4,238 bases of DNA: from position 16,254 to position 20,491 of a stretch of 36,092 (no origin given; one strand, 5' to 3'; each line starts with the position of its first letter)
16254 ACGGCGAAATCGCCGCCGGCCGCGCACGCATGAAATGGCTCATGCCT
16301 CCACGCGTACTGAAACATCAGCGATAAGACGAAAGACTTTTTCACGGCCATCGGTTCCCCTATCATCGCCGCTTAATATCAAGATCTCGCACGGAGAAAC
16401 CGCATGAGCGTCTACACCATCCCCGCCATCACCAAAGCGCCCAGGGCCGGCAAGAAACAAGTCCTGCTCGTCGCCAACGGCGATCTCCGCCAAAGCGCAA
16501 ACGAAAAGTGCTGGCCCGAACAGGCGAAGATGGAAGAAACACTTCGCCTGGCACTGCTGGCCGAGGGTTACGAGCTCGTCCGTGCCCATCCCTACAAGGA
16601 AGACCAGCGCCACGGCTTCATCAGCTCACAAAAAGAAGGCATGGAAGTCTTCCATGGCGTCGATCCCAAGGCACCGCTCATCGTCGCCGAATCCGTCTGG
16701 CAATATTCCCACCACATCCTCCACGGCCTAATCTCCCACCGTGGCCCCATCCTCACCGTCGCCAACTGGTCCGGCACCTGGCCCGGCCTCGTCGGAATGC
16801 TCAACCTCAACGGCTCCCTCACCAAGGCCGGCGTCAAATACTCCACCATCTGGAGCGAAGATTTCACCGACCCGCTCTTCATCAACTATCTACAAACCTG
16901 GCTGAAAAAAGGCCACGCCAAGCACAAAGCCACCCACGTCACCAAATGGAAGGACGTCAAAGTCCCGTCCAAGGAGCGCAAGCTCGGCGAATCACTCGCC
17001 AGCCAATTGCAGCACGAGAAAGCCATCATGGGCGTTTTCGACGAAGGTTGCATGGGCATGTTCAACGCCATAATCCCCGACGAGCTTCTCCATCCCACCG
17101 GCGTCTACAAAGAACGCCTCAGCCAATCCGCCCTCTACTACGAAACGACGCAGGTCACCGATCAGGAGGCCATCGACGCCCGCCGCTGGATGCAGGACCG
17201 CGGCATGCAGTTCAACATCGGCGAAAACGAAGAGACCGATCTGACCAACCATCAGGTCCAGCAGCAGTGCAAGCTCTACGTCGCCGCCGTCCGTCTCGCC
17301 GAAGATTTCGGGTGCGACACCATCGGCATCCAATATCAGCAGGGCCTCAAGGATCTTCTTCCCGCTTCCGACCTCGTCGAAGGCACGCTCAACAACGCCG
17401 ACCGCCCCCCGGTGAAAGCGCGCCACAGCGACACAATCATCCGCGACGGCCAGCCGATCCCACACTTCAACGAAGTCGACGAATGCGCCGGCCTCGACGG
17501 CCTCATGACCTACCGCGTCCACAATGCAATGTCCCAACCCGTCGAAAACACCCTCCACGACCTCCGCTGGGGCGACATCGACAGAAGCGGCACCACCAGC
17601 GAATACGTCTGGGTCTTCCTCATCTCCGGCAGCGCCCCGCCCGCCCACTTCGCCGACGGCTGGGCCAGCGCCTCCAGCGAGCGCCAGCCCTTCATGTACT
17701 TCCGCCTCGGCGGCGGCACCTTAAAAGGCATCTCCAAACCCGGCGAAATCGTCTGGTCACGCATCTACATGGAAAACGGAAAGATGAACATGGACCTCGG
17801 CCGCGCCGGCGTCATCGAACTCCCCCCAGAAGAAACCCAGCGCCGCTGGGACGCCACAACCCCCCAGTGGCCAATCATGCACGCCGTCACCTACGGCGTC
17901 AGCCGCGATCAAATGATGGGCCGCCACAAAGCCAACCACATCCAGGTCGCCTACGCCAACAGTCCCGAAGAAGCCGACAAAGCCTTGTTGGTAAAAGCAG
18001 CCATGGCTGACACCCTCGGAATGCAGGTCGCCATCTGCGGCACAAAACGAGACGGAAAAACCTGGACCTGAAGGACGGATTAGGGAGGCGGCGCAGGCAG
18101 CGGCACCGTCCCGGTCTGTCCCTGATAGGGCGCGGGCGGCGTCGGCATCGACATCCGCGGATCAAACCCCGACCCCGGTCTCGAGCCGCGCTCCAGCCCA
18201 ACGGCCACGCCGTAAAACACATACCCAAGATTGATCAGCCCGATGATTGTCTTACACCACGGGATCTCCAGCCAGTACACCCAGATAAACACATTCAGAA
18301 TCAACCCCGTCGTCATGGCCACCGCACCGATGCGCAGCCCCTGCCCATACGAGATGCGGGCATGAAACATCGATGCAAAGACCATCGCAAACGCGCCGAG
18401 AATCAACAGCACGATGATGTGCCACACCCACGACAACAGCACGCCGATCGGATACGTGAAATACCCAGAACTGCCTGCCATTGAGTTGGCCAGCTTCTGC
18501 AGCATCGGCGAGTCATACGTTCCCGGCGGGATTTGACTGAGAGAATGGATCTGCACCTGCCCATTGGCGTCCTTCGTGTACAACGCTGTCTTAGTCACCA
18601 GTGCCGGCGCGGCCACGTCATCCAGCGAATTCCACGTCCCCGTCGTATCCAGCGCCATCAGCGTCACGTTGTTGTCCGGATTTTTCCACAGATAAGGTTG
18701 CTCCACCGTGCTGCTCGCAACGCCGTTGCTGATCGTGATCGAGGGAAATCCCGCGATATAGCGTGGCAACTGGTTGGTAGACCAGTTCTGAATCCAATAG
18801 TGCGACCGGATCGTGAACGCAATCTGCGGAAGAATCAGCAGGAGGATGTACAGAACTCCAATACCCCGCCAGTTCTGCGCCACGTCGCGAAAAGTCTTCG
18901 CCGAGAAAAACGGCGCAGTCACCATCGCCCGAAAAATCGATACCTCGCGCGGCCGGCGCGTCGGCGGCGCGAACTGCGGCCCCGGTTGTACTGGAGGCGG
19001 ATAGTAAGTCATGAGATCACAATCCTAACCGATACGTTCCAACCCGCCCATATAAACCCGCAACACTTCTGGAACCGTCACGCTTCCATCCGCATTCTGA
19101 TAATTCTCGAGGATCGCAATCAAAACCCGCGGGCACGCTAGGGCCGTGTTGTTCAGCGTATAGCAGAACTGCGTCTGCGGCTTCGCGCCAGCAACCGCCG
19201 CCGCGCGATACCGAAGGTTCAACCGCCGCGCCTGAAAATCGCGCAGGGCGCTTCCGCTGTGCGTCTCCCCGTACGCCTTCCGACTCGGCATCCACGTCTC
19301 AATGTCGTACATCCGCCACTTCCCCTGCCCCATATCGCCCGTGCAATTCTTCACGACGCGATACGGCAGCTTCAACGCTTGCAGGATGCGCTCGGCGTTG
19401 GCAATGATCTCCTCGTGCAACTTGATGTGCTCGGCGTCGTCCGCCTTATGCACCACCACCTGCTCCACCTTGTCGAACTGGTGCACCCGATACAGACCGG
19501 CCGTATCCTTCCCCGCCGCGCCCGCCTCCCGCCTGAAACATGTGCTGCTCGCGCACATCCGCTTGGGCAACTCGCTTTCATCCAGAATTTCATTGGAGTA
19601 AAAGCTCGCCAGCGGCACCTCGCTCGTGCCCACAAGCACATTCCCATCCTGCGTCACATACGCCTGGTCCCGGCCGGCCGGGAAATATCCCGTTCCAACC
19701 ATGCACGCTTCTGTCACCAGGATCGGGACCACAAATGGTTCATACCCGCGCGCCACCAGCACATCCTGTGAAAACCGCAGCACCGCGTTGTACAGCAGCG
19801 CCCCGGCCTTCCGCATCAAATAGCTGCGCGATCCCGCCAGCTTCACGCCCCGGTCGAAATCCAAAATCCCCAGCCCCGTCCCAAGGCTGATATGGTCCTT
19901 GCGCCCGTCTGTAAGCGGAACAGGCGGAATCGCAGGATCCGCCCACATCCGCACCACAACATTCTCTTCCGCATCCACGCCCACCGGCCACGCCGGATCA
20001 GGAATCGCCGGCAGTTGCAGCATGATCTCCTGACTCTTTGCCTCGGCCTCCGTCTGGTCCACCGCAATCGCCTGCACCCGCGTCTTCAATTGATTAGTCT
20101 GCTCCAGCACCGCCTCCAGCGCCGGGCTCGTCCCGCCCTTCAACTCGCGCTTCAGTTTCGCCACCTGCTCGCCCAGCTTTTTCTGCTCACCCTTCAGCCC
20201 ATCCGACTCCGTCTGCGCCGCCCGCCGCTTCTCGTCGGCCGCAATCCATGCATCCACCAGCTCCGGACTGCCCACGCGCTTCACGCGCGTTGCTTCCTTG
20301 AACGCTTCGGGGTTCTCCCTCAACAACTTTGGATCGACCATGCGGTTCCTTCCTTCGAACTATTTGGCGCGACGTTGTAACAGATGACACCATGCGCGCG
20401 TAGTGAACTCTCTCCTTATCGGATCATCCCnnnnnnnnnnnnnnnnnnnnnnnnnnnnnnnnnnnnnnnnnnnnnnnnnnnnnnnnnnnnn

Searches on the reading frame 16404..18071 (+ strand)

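Call 28: search_protein_families(library=pfam, proteins=[window:16404-18071:+], max_evalue=0.001)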
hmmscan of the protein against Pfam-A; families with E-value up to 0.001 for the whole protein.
window:16404-18071:+ (555 aa): 2 families
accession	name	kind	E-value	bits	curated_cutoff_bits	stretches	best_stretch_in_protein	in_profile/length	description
PF02952.23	Fucose_iso_C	-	1.1e-06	28.8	29.3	1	431-520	33-124/143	L-fucose isomerase, C-terminal domain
PF07881.17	Fucose_iso_N1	-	0.0004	20.7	28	1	92-156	78-140/169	L-fucose isomerase, first N-terminal domain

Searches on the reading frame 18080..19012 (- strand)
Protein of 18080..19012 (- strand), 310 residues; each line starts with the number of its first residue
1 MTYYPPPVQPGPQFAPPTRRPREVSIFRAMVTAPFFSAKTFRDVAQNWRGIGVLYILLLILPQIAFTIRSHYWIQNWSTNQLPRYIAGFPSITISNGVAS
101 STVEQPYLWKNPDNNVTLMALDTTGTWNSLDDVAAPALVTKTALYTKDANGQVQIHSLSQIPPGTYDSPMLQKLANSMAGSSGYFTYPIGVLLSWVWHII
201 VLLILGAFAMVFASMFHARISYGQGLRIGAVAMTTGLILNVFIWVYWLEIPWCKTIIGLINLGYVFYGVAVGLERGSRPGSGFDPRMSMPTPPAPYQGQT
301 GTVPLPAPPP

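Call 28: search_protein_families(library=pfam, proteins=[window:18080-19012:-], max_evalue=0.001)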
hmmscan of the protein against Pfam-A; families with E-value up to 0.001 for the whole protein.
window:18080-19012:- (310 aa): 2 families
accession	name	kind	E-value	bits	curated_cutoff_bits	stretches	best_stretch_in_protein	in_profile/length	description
PF06691.16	DUF1189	-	7.7e-24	85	28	1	35-268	8-243/244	Protein of unknown function (DUF1189)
PF04893.22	Yip1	-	2.5e-05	24.6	28.6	1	181-273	52-144/173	Yip1 domain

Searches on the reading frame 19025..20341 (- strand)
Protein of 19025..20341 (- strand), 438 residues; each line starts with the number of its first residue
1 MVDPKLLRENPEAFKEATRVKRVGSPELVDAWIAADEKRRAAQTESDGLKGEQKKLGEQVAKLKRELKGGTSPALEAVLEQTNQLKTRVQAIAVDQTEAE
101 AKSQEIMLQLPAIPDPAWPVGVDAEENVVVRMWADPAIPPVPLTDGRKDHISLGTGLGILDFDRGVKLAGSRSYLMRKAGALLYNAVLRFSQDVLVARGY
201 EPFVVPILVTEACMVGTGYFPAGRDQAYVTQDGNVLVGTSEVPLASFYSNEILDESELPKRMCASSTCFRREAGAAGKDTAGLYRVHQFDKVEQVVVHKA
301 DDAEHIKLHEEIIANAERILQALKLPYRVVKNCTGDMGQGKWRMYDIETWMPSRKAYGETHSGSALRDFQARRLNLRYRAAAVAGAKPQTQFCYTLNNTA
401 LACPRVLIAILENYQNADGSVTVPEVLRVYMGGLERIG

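Call 28: search_protein_families(library=pfam, proteins=[window:19025-20341:-], max_evalue=0.001)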
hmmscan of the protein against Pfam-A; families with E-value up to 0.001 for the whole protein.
window:19025-20341:- (438 aa): 2 families
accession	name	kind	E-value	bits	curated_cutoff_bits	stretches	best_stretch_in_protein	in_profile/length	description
PF00587.30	tRNA-synt_2b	-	2.8e-28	99.6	29.3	1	235-414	12-179/179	tRNA synthetase class II core domain (G, H, P, S and T)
PF02403.27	Seryl_tRNA_N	-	5.2e-21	75.4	28.2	1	1-114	1-108/108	Seryl-tRNA synthetase N-terminal domain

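Call 69: find_encoding_contigs(protein=window:19025-20341:-, flank=1000, max_places=3)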
Protein window:19025-20341:- (438 aa): no gene with exactly this product is on record in the collection.
